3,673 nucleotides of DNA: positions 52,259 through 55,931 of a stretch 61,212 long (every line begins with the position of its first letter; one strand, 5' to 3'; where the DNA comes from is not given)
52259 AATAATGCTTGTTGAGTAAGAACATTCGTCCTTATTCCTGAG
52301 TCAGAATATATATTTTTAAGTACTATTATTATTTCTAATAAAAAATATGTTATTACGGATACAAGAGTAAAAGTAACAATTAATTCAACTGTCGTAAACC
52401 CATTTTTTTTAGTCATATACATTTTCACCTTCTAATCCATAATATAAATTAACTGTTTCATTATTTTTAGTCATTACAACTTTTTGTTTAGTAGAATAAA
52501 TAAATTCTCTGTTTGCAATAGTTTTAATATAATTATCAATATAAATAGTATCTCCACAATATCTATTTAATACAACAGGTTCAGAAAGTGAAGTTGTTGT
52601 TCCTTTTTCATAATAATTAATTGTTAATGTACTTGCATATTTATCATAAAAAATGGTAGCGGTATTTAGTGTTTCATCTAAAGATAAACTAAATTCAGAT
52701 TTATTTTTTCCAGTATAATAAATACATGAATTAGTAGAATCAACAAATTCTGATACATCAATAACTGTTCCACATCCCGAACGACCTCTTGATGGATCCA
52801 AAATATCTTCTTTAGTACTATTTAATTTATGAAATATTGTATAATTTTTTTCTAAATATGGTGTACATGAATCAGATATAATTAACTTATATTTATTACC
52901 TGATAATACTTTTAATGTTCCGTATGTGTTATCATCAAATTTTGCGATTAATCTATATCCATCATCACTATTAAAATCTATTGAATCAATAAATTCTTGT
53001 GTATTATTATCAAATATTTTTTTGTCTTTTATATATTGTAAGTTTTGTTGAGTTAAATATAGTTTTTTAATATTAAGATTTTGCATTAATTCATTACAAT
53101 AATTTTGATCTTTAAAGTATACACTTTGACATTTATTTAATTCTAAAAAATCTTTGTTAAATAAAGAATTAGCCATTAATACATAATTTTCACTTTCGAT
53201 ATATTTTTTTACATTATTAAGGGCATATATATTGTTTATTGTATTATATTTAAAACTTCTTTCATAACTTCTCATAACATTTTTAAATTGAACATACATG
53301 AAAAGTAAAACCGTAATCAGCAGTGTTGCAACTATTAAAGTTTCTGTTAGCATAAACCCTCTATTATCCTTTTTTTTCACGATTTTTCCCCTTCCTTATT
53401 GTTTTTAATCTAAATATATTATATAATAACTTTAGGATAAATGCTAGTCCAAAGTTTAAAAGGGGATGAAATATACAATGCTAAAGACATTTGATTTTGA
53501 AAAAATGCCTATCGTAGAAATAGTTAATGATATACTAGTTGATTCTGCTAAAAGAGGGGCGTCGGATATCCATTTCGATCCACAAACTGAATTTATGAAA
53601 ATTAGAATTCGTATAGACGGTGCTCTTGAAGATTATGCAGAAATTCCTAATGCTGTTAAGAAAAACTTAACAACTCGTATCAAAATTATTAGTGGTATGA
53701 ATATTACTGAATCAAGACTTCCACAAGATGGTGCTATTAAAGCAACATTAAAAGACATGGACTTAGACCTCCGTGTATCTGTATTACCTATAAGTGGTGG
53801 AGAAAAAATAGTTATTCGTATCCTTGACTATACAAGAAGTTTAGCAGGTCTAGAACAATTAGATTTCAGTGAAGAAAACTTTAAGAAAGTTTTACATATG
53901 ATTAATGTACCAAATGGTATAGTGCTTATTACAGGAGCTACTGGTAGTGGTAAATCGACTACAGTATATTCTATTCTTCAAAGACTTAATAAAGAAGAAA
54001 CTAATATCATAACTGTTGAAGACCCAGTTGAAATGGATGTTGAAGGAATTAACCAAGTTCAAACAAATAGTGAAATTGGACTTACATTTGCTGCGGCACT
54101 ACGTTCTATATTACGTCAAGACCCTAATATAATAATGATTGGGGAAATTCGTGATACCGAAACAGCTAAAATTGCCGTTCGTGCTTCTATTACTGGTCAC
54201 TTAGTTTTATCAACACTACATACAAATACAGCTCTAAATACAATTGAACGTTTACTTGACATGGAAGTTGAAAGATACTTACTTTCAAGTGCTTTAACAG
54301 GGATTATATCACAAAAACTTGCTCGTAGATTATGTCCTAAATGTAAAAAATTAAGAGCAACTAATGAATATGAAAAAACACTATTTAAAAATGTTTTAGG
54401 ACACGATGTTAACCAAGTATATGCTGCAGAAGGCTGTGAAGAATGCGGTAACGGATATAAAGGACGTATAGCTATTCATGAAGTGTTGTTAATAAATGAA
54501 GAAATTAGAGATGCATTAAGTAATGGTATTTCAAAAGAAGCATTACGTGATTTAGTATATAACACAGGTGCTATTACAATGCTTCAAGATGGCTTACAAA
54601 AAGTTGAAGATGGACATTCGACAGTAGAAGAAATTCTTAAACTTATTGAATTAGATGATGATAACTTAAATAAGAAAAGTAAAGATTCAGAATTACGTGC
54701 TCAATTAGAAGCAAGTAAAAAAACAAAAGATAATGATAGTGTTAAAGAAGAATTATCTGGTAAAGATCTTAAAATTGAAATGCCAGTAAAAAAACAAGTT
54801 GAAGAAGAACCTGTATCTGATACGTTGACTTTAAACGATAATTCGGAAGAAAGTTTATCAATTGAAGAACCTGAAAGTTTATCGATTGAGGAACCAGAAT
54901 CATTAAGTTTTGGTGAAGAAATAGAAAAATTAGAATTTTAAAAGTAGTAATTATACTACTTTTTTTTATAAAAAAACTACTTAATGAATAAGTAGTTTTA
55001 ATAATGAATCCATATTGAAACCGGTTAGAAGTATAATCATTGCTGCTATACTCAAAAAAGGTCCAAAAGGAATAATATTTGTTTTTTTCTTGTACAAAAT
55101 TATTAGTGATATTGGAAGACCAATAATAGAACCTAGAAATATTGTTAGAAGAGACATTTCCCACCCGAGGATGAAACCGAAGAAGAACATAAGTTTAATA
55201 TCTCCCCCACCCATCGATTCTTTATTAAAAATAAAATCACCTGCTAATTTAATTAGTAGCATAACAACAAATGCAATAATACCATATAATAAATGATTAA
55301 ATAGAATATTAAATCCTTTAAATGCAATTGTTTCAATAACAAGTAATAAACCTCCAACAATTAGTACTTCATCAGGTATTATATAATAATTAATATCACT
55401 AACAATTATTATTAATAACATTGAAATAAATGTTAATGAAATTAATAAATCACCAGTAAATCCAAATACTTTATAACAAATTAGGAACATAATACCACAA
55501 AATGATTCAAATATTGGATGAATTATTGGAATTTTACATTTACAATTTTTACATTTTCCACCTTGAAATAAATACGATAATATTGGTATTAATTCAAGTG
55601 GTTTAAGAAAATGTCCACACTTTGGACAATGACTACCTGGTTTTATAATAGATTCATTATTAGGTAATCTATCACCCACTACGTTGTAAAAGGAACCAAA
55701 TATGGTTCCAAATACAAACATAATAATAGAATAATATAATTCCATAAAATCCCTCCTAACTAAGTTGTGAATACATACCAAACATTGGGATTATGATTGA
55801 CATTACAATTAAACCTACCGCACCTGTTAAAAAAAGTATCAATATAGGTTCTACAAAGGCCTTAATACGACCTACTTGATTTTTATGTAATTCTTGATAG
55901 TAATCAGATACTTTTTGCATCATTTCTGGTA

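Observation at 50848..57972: Atypical type IV filament locus: giant adhesin-like pilins only, extended PilC, ComGA-sized PilB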

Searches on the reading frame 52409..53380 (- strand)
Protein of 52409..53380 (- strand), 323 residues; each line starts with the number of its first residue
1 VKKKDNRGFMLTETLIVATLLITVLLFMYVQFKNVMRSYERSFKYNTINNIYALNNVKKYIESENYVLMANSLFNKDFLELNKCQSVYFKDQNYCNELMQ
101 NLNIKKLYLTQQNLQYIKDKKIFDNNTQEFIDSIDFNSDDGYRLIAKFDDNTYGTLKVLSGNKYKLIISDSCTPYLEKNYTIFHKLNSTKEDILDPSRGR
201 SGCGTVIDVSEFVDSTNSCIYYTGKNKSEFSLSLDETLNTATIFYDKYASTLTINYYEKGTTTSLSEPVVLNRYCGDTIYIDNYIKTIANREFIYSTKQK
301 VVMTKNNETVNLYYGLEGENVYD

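Call 4: search_protein_families(library=pfam, proteins=[window:52409-53380:-], max_evalue=0.01)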
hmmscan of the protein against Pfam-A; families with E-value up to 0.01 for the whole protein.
window:52409-53380:- (323 aa): 0 families

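Call 8: search_protein_families(library=ncbifam, proteins=[window:52409-53380:-], max_evalue=0.01)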
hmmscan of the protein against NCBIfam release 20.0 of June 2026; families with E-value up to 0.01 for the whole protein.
window:52409-53380:- (323 aa): 0 families

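Call 25: search_solved_structures(query=window:52409-53380:-, max_evalue=10)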
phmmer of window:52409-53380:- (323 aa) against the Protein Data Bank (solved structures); distinct sequences matched with E-value up to 10: 3.
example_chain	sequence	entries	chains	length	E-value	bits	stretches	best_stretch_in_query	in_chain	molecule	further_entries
4kfz_C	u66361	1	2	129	0.38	13.3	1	204-266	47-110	Anti-LMO2 VH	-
5e7b_A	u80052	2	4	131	0.75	12.4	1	217-276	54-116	nanobody nano-L06 | nanobody L06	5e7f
8y0q_H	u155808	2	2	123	0.89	12.1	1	202-257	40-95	pOA2 VH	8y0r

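Call 26: find_homologous_proteins(query=window:52409-53380:-, max_evalue=0.001)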
Query window:52409-53380:- (323 aa): 30 proteins with E <= 0.001 among 1411 candidates.
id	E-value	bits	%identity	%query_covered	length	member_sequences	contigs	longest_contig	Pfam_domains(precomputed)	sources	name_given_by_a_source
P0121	1.9e-193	660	96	97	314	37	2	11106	-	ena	-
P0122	4.8e-160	550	100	79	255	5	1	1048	-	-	-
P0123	1.6e-124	433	61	100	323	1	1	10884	-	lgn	-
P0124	1.1e-96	342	51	100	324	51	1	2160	-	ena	-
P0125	8.3e-95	336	49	100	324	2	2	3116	-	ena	-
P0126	5.7e-92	326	49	100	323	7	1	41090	-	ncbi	ncbi:MAG: hypothetical protein RR708_00610 [Bacilli bacterium]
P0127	2.6e-91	324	48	100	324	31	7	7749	-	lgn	-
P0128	8.8e-90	319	48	100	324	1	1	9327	-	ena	-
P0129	6.9e-79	283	47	97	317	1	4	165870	-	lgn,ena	-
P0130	9.4e-78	280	45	100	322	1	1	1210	-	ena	-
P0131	2.2e-71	259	44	97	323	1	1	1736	-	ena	-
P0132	3.5e-71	258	43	97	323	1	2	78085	-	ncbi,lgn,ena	-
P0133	4.7e-71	258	43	97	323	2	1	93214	-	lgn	-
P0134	4.9e-71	258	43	97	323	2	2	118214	-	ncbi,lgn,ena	-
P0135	7.2e-71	257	42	97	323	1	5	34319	-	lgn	-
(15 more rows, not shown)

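Call 36: predict_structure(alignment_id=A2)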
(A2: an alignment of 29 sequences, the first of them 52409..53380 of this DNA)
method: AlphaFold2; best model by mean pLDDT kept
length: 323 residues; sequences in the alignment: 29
mean_pLDDT: 85.1   pTM: 0.53
mean pLDDT of the five models: 85.1, 84.9, 84.5, 84.4, 70.8
residues with pLDDT >= 90: 134; 70-90: 163; 50-70: 20; < 50: 6
segments of 3 or more residues with pLDDT < 50: 1-4
pLDDT, mean of each block of 10 residues (from residue 1): 49 78 85 76 81 91 83 83 85 91 92 87 88 80 91 89 70 77 92 91 85 87 90 85 93 94 92 92 89 91 92 82 49
secondary structure, 60 per line:
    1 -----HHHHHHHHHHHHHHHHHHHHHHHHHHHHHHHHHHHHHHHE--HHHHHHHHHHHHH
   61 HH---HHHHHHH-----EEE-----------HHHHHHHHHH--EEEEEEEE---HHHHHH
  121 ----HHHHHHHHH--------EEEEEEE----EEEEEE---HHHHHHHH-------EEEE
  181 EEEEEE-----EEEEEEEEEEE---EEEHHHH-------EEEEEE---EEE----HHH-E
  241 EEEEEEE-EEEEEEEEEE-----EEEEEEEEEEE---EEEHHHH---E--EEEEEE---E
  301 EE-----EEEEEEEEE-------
elements in order: H6-44 H48-62 H66-72 E78-80 H92-101 E104-111 H115-120 H125-133 E142-148 E153-158 H162-169 E177-186 E192-202 E206-208 H209-212 E220-225 E229-231 E240-247 E249-258 E264-274 E278-280 H281-284 E291-296 E300-302 E308-316
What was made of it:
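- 52409..53380 (-): Prepilin 'pilin A', 323 aa. The pilin module occupies residues 1-170 (nt 52871-53380). Two MucBP-like beta-grasp domains occupy residues 177-316 (nt 52433-52852). Its stop overlaps the start of the GRD pilin gene. The AF2 model has pLDDT 85.1 (call 36).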

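Call 41: fold_search(model_id=the predicted structure, library=pdb)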
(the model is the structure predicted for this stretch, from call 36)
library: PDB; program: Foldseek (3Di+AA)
matches with E <= 10: 573; with E <= 0.001: 14
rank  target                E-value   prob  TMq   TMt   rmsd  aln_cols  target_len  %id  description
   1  7yl4_A                3.7e-09  1.00  0.32  0.23  14.5       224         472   12  Cell surface protein YwfG protein (apo form) (released 2023-06-07)
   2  7yl6_B                4.3e-08  1.00  0.33  0.28  14.1       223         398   12  Cell surface protein YwfG protein complexed with alpha-1,2-mannobiose (released 2023-06-07)
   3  7yl4_B                6.2e-08  1.00  0.33  0.28  14.6       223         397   12  Cell surface protein YwfG protein (apo form) (released 2023-06-07)
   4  7yl5_B                1.4e-07  1.00  0.33  0.28  14.5       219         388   12  Cell surface protein YwfG protein complexed with mannose (released 2023-06-07)
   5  7kpj_E                1.1e-05  1.00  0.18  0.25  17.0       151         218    6  Crystal structure of Ruminococcus gnavus immunoglobulin binding protein in complex with 338E6 Fab (released 2022-01-19)
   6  5xyr                  4.4e-05  0.99  0.18  0.06  13.8       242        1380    9  Crystal structure of a serine protease from Streptococcus species (released 2018-08-08)
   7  7lsa_A                7.6e-05  1.00  0.19  0.08  19.9       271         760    8  Ruminococcus bromii Amy12 with maltoheptaose (released 2021-07-14)
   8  7kpj_F                9.1e-05  1.00  0.18  0.25  16.6       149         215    5  Crystal structure of Ruminococcus gnavus immunoglobulin binding protein in complex with 338E6 Fab (released 2022-01-19)
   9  7lsr_A                9.1e-05  1.00  0.20  0.09  20.5       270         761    7  Ruminococcus bromii Amy12-D392A with maltoheptaose (released 2021-07-14)
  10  7lst_A                1.8e-04  1.00  0.19  0.08  19.9       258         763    8  Ruminococcus bromii Amy12-D392A with 63-a-D-glucosyl-maltotriosyl-maltotriose (released 2021-07-14)
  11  7avh                  2.3e-04  1.00  0.21  0.32   8.0       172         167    7  Streptococcal High Identity Repeats in Tandem (SHIRT) domains 3-4 from cell surface protein SGO_0707 (released 2021-06-09)
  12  3i57_A                2.4e-04  1.00  0.19  0.32  16.4       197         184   11  Type 2 repeat of the mucus binding protein MUB from Lactobacillus reuteri (released 2009-09-15)
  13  7lsu_A                5.6e-04  0.99  0.19  0.08  20.2       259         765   10  Ruminococcus bromii Amy12-D392A with 63-a-D-glucosyl-maltotriose (released 2021-07-14)
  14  7w6b                  8.5e-04  0.60  0.16  0.09  15.9       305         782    8  Crystal Structure of PitA from pilus islet-2 of Streptococcus oralis (released 2022-06-01)
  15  5jtv_A                1.7e-03  0.51  0.12  0.08  17.5       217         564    8  USP7CD-UBL45 in complex with Ubiquitin (released 2016-10-12)
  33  3nz3                  1.3e-02  1.00  0.15  0.42   8.2        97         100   14  Crystal structure of the mucin-binding domain of Spr1345 from Streptococcus pneumoniae (released 2011-04-20)
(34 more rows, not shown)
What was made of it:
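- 52409..53380 (-): Foldseek's best matches are YwfG (7yl4, E 4e-9), the L. reuteri MUB repeat (3i57) and the Spr1345 mucin-binding domain (3nz3) (call 41).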

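Call 65: search_solved_structures(query=A2, max_evalue=10)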
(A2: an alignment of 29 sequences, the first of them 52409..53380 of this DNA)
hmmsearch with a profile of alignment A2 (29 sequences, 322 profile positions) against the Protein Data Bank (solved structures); distinct sequences matched with E-value up to 10: 0.
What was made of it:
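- No pilin-fold match was obtained for the pilin modules by sequence (calls 25, 65).
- Tried and rejected: Sequence and profile searches found none (calls 25, 65).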

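Call 71: search_protein_families(library=pfam, alignment_id=A2, max_evalue=1)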
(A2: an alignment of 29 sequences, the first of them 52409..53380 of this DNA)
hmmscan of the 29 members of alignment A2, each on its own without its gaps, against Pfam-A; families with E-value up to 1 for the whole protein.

A. member 1, window:52409-53380:- (323 aa): 1 family
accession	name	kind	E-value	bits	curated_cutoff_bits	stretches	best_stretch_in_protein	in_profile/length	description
PF18819.6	MuF_C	-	0.94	10.1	27.6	1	45-102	33-91/103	Phage MuF-C-terminal domain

B. families by the number of members that match (of 29 scanned): 17 families
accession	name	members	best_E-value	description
PF06458.18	MucBP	10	1.9e-09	MucBP domain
PF07828.18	PA-IL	4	0.11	PA-IL-like protein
PF19829.4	DUF6310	2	0.0072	Family of unknown function (DUF6310)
PF18819.6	MuF_C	2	0.051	Phage MuF-C-terminal domain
PF00674.25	DUP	2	0.071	DUP family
PF18496.6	ColG_sub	1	0.016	Collagenase G catalytic helper subdomain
PF18938.6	aRib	1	0.04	Atypical Rib domain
PF19161.5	DUF5843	1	0.045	Family of unknown function (DUF5843)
PF05669.17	Med31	1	0.047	SOH1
PF11080.13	GhoS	1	0.09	Endoribonuclease GhoS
PF03451.21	HELP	1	0.094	HELP motif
PF07963.17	N_methyl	1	0.21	Prokaryotic N-terminal methylation motif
PF02177.21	APP_N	1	0.35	Amyloid A4 N-terminal heparin-binding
PF16230.10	DUF4889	1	0.42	Domain of unknown function (DUF4889)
PF18689.6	PriX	1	0.49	Primase X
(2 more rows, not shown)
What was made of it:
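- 52409..53380 (-): Pfam MucBP hits 10 of 29 family members, best E 1.9e-9 (call 71).
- Pilin A's C-terminal half resembles MucBP, MUB and YwfG (calls 41, 71).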

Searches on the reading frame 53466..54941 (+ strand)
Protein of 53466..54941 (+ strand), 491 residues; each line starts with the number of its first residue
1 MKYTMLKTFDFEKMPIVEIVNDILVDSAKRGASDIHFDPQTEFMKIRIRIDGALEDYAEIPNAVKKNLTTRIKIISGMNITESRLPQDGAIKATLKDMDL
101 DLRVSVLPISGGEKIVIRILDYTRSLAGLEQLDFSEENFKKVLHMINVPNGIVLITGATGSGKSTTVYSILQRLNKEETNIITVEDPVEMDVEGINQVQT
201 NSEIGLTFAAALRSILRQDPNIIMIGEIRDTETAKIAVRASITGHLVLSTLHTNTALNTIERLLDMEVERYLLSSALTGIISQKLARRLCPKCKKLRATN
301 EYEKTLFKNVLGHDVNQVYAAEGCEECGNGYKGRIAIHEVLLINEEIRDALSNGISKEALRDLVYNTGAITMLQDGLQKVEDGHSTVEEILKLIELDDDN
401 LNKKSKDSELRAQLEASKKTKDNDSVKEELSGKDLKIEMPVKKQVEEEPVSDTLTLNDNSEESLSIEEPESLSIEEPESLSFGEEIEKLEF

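Call 4: search_protein_families(library=pfam, proteins=[window:53466-54941:+], max_evalue=0.01)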
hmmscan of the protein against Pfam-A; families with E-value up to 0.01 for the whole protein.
window:53466-54941:+ (491 aa): 14 families
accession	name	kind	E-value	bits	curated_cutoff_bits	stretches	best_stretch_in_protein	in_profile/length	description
PF00437.27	T2SSE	-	1.1e-123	413.1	24.9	1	13-391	5-369/370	Type II/IV secretion system protein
PF20720.3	nSTAND3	-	3.2e-05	24.1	27.2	1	137-190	5-57/155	Novel STAND NTPase 3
PF13173.12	AAA_14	-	3.9e-05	24.1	27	1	150-242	2-85/129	AAA domain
PF13401.12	AAA_22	-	4.2e-05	24.3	27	1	150-195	5-50/130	AAA domain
PF01935.23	DUF87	-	0.00034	21.2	23.2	1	153-182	26-56/220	Helicase HerA, central domain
PF13555.12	AAA_29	-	0.00034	20.7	27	1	144-167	15-39/61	P-loop containing region of AAA domain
PF13191.12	AAA_16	-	0.00035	21.5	32.6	1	141-183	11-56/167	AAA ATPase domain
PF25199.1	nSTAND_NTPase5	-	0.00073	19.8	34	1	151-194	42-86/145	Novel STAND NTPase 5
PF00005.33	ABC_tran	-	0.00099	20.2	25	1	150-210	11-67/137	ABC transporter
PF12775.13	AAA_7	-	0.0011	18.9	25.8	1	150-184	33-67/181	P-loop containing dynein motor region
PF04851.21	ResIII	-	0.0017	18.7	22.5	1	137-186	10-61/164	Type III restriction enzyme, res subunit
PF01580.24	FtsK_SpoIIIE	-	0.0031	17.4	24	1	146-172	36-61/221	FtsK/SpoIIIE family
PF13245.12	AAA_19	-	0.0068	17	25.1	0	148-179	9-40/134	AAA domain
PF03266.21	NTPase_1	-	0.0086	16.4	23.9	0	153-181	2-30/168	NTPase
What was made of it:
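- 53466..54941 (+): Extension ATPase, 491 aa. It comprises N2 and the C-terminal ATPase domain only, with no N1. The acidic, low-complexity tail is residues 396-491 (nt 54651-54941) and includes a 24-nt tandem repeat at 54848-54899. Pfam T2SSE, E 1e-123 (call 4).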

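Call 8: search_protein_families(library=ncbifam, proteins=[window:53466-54941:+], max_evalue=0.01)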
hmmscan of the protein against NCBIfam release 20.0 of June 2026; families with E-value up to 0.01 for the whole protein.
window:53466-54941:+ (491 aa): 31 families (the best 25 are shown)
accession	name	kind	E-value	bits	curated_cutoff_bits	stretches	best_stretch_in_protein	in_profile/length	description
TIGR02538.1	type_IV_pilB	equivalog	1.5e-142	476.1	675.65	1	12-392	177-560/564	type IV-A pilus assembly ATPase PilB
TIGR02533.1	type_II_gspE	equivalog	1.9e-141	472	630.25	1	13-392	106-484/486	type II secretion system ATPase GspE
NF007755.0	PRK10436.1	equivalog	7.9e-133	443.5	617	1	12-395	81-460/465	type II secretion system protein GspE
NF053534.1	T4PilAsmATPsTfpB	equivalog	9.5e-121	404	850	1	8-394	193-582/584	type IV pilus assembly ATPase TfpB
NF041000.1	ATPase_ComGA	equivalog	1.7e-78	263.3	300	1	22-286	2-265/267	competence type IV pilus ATPase ComGA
TIGR01420.1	pilT_fam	subfamily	1.3e-53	182.4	319.1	1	21-288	3-270/343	PilT/PilU family type 4a pilus ATPase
TIGR02525.1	plasmid_TraJ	equivalog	1.4e-28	99.9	368.3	1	125-268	128-274/372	plasmid transfer ATPase TraJ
TIGR02524.1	dot_icm_DotB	equivalog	1.6e-26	93.3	463.3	1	141-266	125-259/358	Dot/Icm type IV secretion system ATPase DotB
TIGR02782.1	TrbB_P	equivalog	4.4e-16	59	304.55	1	152-265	138-254/303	P-type conjugative transfer ATPase TrbB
NF058587.1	archaellum_moto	equivalog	5.3e-16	58.4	550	1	152-264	277-394/527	archaellum flagellar ATPase motor FlaI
TIGR02788.1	VirB11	equivalog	9.1e-16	57.8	249.95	1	139-268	133-267/308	P-type DNA transfer ATPase VirB11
TIGR03819.1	heli_sec_ATPase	hypoth_equivalog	3.6e-14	52.7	373.15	1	66-263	97-297/340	TadA family conjugal transfer-associated ATPase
NF010469.0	PRK13894.1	subfamily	5.3e-14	52.3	508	1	152-264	151-265/320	conjugal transfer ATPase TrbB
NF010407.0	PRK13833.1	subfamily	5.9e-12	45.6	499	1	153-268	147-264/323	conjugal transfer protein TrbB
NF010475.0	PRK13900.1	equivalog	8.4e-10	38.2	389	1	135-266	145-282/333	type IV secretion system ATPase VirB11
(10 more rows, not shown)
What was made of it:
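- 53466..54941 (+): NCBIfam gives PilB 476 bits, GspE 472 and ComGA 263; every score is below its equivalog cut-off (call 8).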

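Call 10: find_encoding_contigs(protein=window:53466-54941:+, flank=10000, max_places=6)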
Protein window:53466-54941:+ (491 aa): no gene with exactly this product is on record in the collection.

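Call 23: search_solved_structures(query=window:53466-54941:+, max_evalue=1e-20)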
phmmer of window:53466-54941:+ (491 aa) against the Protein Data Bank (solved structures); distinct sequences matched with E-value up to 1e-20: 23.
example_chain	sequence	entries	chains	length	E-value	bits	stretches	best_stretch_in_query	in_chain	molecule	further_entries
4pht_A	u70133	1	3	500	5.7e-103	348.7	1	13-393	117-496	General secretory pathway protein E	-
1p9r_A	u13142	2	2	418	2.7e-101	343.2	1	13-392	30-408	General secretion pathway protein E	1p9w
4kss_A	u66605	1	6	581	2.7e-101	343.2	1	13-395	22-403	Type II secretion system protein E, hemolysin-coregulated protein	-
4ksr_A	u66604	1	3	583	3.6e-101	342.8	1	13-394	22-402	Type II secretion system protein E, Hemolysin-coregulated protein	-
3jc8_Ba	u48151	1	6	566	1.3e-100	341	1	13-391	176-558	Type IV-A pilus assembly ATPase PilB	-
5zfr_A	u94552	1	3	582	1.4e-100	340.8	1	12-398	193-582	Type IV pilus biogenesis ATPase PilB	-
6olj_C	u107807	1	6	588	1.8e-100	340.5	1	12-398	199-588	Type IV pilus biogenesis ATPase PilB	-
5tsg_B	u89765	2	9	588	1.9e-100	340.4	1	12-398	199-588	Type IV pilus biogenesis ATPase PilB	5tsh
5oiu_A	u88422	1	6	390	3.6e-100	339.5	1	18-392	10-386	Type IV pilus assembly protein PilF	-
6ejf_A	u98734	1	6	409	4.4e-100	339.2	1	20-392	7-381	Type IV pilus assembly protein PilF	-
5it5_F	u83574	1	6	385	4.9e-100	339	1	20-392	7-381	ATP binding motif-containing protein PilF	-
6f8l_G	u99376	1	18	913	2e-99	337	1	17-392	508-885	Type IV pilus assembly protein PilF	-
8dze_A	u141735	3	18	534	7.7e-36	127.5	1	14-391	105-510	BfpD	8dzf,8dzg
2ewv_A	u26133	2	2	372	2.1e-35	126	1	21-290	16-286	twitching motility protein PilT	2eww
2gsz_A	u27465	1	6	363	3.4e-35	125.3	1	22-290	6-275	twitching motility protein PilT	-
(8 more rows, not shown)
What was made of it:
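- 53466..54941 (+): The PilB, GspE and PilF structures align from N2 onward at about 340 bits each (call 23).
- On Type IV filament (T4F) superfamily: About 340 bits to the PilB, GspE and PilF structures (call 23).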

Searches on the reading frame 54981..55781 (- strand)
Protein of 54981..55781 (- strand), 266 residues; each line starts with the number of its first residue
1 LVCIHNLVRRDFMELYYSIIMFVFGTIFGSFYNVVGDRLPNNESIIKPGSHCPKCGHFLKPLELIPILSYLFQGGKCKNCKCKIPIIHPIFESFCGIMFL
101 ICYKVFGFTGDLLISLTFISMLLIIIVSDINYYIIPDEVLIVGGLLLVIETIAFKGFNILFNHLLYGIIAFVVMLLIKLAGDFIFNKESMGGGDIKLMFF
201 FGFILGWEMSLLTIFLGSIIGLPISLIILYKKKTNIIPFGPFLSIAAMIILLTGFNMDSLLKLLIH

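Call 4: search_protein_families(library=pfam, proteins=[window:54981-55781:-], max_evalue=0.01)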
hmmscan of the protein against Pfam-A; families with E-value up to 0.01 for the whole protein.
window:54981-55781:- (266 aa): 2 families
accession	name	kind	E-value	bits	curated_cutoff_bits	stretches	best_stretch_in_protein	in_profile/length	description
PF06750.18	A24_N_bact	-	1.9e-30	105.2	23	1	23-104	1-82/84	Bacterial Peptidase A24 N-terminal domain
PF01478.23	Peptidase_A24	-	1.2e-16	61.4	26.5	1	117-225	2-103/104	Type IV leader peptidase family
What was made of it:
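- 54981..55781 (-): Prepilin peptidase (PilD/ComC type). It is 266 aa from the TTG start, or 254 aa from the ATG at 55745. Pfam A24_N_bact (E 2e-30) and Peptidase_A24 (E 1e-16) (call 4).
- Checked: Prepilin peptidase, 54981-55781 (-), with A24_N_bact and Peptidase_A24 (call 4).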

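Call 8: search_protein_families(library=ncbifam, proteins=[window:54981-55781:-], max_evalue=0.01)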
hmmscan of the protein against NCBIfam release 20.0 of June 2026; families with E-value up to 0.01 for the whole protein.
window:54981-55781:- (266 aa): 0 families
